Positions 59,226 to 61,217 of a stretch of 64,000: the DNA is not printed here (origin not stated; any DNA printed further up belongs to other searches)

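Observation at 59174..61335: Second, T-box-regulated leucyl-tRNA synthetase that lacks the editing (CP1) and C-terminal domains, alongside a canonical leuS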

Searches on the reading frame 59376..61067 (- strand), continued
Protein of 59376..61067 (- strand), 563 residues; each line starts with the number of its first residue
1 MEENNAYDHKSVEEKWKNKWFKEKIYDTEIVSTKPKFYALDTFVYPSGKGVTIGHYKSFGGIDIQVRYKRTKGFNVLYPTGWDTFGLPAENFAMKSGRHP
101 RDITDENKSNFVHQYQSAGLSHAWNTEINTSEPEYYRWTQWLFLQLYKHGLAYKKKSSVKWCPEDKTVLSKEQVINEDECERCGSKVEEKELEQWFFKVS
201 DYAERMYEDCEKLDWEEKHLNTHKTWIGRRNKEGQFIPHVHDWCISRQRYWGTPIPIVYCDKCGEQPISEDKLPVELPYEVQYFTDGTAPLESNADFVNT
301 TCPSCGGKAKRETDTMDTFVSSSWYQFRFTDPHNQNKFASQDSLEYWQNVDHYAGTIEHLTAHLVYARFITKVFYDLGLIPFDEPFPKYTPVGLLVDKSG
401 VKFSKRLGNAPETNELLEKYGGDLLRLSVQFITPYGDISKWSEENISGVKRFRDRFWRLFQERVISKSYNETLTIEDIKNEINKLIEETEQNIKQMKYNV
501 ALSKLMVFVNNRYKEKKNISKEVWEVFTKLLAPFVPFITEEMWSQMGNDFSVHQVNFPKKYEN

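Call 44: search_solved_structures(query=window:59376-61067:-, max_evalue=1e-122, show_alignments=1)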
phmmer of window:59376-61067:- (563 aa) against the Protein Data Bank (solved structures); distinct sequences matched with E-value up to 1e-122: 1.
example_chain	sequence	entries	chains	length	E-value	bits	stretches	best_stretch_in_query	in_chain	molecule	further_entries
3ziu_A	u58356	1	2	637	1.3e-123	416.7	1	5-550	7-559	LEUCYL-TRNA SYNTHETASE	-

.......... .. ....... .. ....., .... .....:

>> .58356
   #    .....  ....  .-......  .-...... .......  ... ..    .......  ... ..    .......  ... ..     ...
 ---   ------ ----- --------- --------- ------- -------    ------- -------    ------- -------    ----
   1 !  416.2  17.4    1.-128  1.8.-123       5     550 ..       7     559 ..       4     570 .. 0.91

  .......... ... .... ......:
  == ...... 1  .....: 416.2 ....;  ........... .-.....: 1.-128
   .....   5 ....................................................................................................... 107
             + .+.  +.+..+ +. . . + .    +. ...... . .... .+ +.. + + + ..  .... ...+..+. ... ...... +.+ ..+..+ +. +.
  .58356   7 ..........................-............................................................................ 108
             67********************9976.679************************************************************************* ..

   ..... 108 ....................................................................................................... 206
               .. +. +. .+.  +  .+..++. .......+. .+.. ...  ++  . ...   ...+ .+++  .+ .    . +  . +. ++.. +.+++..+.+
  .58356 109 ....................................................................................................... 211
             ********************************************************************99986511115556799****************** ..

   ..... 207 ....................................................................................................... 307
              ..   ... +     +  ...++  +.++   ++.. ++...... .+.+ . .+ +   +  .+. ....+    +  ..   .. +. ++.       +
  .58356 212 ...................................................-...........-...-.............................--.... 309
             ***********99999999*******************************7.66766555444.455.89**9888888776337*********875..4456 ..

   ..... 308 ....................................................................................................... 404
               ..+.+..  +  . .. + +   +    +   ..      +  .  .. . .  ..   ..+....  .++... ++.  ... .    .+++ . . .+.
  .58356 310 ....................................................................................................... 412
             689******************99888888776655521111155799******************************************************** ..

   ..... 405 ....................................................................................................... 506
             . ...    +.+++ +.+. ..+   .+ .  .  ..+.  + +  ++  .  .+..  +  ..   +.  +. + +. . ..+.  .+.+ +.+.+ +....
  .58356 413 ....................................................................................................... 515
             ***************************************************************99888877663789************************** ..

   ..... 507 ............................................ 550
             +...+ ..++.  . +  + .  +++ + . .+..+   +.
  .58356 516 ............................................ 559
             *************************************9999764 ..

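Call 55: predict_structure(alignment_id=A2)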
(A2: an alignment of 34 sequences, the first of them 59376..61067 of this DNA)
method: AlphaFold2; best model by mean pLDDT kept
length: 563 residues; sequences in the alignment: 34
mean_pLDDT: 85.6   pTM: 0.85
mean pLDDT of the five models: 85.6, 85.5, 85.0, 84.5, 81.6
residues with pLDDT >= 90: 263; 70-90: 244; 50-70: 46; < 50: 10
segments of 3 or more residues with pLDDT < 50: 1-3, 401-404
pLDDT, mean of each block of 10 residues (from residue 1): 69 93 83 88 62 71 87 86 78 77 83 87 80 87 94 92 77 79 84 92 96 91 94 94 78 91 95 87 62 90 96 79 73 78 90 82 88 93 90 68 51 84 91 77 86 95 93 96 97 91 96 95 97 95 96 92 77
secondary structure, 60 per line:
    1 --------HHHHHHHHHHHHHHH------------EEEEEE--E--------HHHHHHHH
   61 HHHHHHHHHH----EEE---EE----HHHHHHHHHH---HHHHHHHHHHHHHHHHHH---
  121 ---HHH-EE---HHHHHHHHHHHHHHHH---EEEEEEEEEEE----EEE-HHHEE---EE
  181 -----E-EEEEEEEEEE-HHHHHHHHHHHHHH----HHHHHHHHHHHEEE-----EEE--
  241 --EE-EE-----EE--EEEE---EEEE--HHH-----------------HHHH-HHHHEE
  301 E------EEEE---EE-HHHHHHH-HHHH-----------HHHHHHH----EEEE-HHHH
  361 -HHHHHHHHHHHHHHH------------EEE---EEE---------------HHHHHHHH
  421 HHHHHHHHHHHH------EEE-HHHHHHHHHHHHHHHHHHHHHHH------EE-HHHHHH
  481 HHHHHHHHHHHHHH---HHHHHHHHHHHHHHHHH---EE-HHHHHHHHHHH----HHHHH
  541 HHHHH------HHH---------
elements in order: H9-23 E36-41 H53-70 E75-77 H87-96 H100-117 H133-148 E152-162 E167-169 E188-197 H199-212 H217-227 E228-230 E236-238 E257-260 E264-267 H290-293 H295-298 E299-301 E308-311 H318-324 H326-329 H341-347 E352-355 H357-360 H362-376 E389-391 E395-397 H413-432 E439-441 H443-465 H475-494 H498-514 H521-531 H536-545

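Call 57: fold_search(model_id=the predicted structure, library=pdb)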
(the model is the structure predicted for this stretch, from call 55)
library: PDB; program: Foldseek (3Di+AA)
matches with E <= 10: 508; with E <= 0.001: 226
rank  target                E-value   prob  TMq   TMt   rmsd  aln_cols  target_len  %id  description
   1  3ziu_B                6.0e-50  1.00  0.89  0.87   3.3       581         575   37  Crystal structure of Mycoplasma mobile Leucyl-tRNA Synthetase with Leu-AMS in the active site (released 2013-02-27)
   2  3ziu_A                6.7e-49  1.00  0.89  0.81   3.4       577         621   36  Crystal structure of Mycoplasma mobile Leucyl-tRNA Synthetase with Leu-AMS in the active site (released 2013-02-27)
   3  7nuc                  2.3e-46  1.00  0.89  0.59   4.6       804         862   27  Crystal Structure of Neisseria gonorrhoeae LeuRS L550G mutant in Complex with ATP and L-leucinol (released 2022-08-31)
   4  6q8b                  2.5e-46  1.00  0.89  0.61   4.9       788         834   27  Neisseria gonorrhoeae Leucyl-tRNA Synthetase in Complex with 5'-O-(N-(L-Leucyl)-Sulfamoyl)N3-methyluridine (released 2019-04-17)
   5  7ntz                  4.9e-46  1.00  0.89  0.65   4.8       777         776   28  Crystal Structure of Neisseria gonorrhoeae LeuRS L550A mutant in Complex with the Reaction Intermediate Leu-AMP (released 2022-08-31)
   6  7nu3                  6.1e-46  1.00  0.90  0.61   4.5       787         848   28  Crystal Structure of Neisseria gonorrhoeae LeuRS E169G mutant in Complex with ATP and L-leucinol (released 2022-08-31)
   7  7nub                  6.8e-46  1.00  0.88  0.65   5.4       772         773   28  Crystal Structure of Neisseria gonorrhoeae LeuRS L550G mutant in Complex with the Reaction Intermediate Leu-AMP (released 2022-08-31)
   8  7a0p                  7.6e-46  1.00  0.89  0.63   4.5       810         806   27  Neisseria gonorrhoeae Leucyl-tRNA Synthetase in Complex with Compound 11i (released 2020-12-02)
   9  6ykn                  8.9e-46  1.00  0.90  0.61   4.5       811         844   27  Neisseria gonorrhoeae Leucyl-tRNA Synthetase in Complex with Compound 11b (released 2020-12-02)
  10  7nu8                  9.9e-46  1.00  0.89  0.59   5.0       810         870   27  Crystal Structure of Neisseria gonorrhoeae LeuRS in Complex with the Reaction Intermediate Leu-AMP (released 2022-08-31)
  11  7yp8                  1.1e-45  1.00  0.90  0.59   3.5       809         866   27  Neisseria gonorrhoeae Leucyl-tRNA Synthetase in Complex with Leucyl-sulfamoyl 3-deazaadenosine (released 2024-02-07)
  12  7ap2                  1.3e-45  1.00  0.89  0.60   4.5       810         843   27  Neisseria gonorrhoeae Leucyl-tRNA Synthetase in Complex with Compound LeuS7HMDDA (released 2020-10-28)
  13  7nu0                  1.4e-45  1.00  0.88  0.58   5.1       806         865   27  Crystal Structure of Neisseria gonorrhoeae LeuRS L550A mutant in Complex with ATP and L-leucinol (released 2022-09-28)
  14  5ah5_B                1.5e-45  1.00  0.88  0.65   5.4       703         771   28  Crystal structure of the ternary complex of Agrobacterium radiobacter K84 agnB2 LeuRS-tRNA-LeuAMS (released 2016-02-17)
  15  6ykk                  1.5e-45  1.00  0.90  0.62   4.8       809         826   27  Neisseria gonorrhoeae Leucyl-tRNA Synthetase in Complex with Compound 15 (released 2020-12-02)
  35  5ah5_A                3.1e-44  1.00  0.88  0.64   5.3       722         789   28  Crystal structure of the ternary complex of Agrobacterium radiobacter K84 agnB2 LeuRS-tRNA-LeuAMS (released 2016-02-17)
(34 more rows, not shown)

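Call 67: find_encoding_contigs(protein=P0035, flank=3000, max_places=2)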
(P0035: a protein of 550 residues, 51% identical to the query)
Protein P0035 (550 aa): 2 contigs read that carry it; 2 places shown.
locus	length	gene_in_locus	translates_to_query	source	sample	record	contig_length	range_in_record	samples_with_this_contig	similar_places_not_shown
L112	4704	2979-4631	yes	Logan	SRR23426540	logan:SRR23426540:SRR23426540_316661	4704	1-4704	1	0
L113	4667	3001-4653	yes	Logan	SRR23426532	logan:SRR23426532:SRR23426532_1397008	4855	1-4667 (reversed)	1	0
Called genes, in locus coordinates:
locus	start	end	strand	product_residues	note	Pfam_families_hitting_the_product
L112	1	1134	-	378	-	?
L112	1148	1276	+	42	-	-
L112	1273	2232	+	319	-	PF02517:Rce1-like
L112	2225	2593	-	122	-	-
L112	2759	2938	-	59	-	-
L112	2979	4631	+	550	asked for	PF00133:tRNA-synt_1, PF09334:tRNA-synt_1g, PF08264:Anticodon_1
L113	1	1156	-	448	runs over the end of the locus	?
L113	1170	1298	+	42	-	-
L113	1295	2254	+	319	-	PF02517:Rce1-like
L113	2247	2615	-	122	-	-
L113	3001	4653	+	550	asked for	PF00133:tRNA-synt_1, PF09334:tRNA-synt_1g, PF08264:Anticodon_1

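Call 68: find_encoding_contigs(protein=P0007, flank=10000, max_places=2)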
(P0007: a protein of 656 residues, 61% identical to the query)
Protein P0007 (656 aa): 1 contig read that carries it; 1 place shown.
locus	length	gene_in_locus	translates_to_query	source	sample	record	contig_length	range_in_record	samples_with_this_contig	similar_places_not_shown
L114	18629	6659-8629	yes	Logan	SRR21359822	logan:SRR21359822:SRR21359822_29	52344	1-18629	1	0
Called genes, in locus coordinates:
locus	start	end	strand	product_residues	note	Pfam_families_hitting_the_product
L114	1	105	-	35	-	?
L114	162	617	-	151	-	PF00578:AhpC-TSA, PF08534:Redoxin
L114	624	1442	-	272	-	PF00730:HhH-GPD, PF00633:HHH (weak)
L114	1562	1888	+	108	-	-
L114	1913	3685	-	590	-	-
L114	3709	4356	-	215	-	PF03575:Peptidase_S51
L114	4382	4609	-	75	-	PF09413:DUF2007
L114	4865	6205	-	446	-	PF00587:tRNA-synt_2b, PF03129:HGTP_anticodon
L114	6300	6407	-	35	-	-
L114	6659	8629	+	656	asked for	PF00133:tRNA-synt_1, PF09334:tRNA-synt_1g, PF08264:Anticodon_1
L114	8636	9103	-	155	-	-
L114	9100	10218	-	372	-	-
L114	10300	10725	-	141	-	-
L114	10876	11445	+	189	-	-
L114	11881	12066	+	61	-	-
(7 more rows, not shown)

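Call 69: find_encoding_contigs(protein=P0039, flank=10000, max_places=2)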
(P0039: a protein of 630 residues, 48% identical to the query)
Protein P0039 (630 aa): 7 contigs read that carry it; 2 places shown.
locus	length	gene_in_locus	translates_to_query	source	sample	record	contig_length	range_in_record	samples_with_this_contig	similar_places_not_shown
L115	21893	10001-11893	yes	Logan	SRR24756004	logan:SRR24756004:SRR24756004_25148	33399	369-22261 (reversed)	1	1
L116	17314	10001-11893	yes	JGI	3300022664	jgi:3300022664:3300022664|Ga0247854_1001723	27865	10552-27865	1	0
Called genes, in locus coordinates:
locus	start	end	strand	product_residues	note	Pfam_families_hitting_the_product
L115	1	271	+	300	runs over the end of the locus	PF00491:Arginase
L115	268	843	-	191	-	PF13302:Acetyltransf_3 (faint), PF13420:Acetyltransf_4, PF13673:Acetyltransf_10, PF00583:Acetyltransf_1, PF13508:Acetyltransf_7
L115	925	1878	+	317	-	PF02655:ATP-grasp_3, PF02222:ATP-grasp (weak), PF07478:Dala_Dala_lig_C, PF13535:ATP-grasp_4 (faint)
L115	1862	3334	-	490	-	PF00155:Aminotran_1_2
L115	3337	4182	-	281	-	-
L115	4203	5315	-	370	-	PF00850:Hist_deacetyl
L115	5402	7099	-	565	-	PF13476:AAA_23 (faint), PF00005:ABC_tran, PF02367:TsaE (faint), PF02463:SMC_N (faint), PF03193:RsgA_GTPase (faint), PF00005:ABC_tran, PF13401:AAA_22 (weak), PF13304:AAA_21 (weak), +7 more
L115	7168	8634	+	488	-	PF00005:ABC_tran, PF13304:AAA_21 (faint), PF13555:AAA_29 (faint), PF12848:ABC_tran_Xtn, PF02463:SMC_N (weak), PF00005:ABC_tran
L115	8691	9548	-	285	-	-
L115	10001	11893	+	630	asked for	PF00133:tRNA-synt_1, PF09334:tRNA-synt_1g, PF08264:Anticodon_1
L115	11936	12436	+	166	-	-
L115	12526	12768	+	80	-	-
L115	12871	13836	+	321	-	-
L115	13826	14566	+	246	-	PF00106:adh_short, PF08659:KR, PF13561:adh_short_C2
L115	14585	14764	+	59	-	-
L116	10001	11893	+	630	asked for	PF00133:tRNA-synt_1, PF09334:tRNA-synt_1g, PF08264:Anticodon_1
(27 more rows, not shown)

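Call 75: search_protein_representatives(alignment_id=A2)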
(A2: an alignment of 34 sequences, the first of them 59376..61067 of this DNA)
Query: 34 sequences, 626 profile positions. Proteins with E-value up to 0.001 (for the whole library): 43181; up to 1e-10: 22644; up to 1e-30: 5892. The best 150 are listed.
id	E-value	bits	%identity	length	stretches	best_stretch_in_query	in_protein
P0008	0.0e+00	1146.0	-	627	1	3-625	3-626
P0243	4.5e-231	785.0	-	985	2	236-625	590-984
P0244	6.7e-231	784.4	-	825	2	231-624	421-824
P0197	1.1e-224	763.9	-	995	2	231-624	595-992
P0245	2.3e-221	752.9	-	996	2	226-624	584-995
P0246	1.7e-220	750.0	-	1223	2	223-624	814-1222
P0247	1.5e-219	746.9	-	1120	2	223-625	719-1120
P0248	4.7e-219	745.2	-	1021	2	221-624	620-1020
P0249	4.8e-217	738.6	-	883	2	219-624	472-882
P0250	1.0e-216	737.5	-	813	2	229-624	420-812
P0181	3.0e-216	736.0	-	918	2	228-624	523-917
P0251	8.6e-214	727.9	-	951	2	227-625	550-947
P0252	6.6e-213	724.9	-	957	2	224-624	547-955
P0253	1.4e-212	723.8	-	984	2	214-625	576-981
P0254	1.8e-212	723.5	-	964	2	232-624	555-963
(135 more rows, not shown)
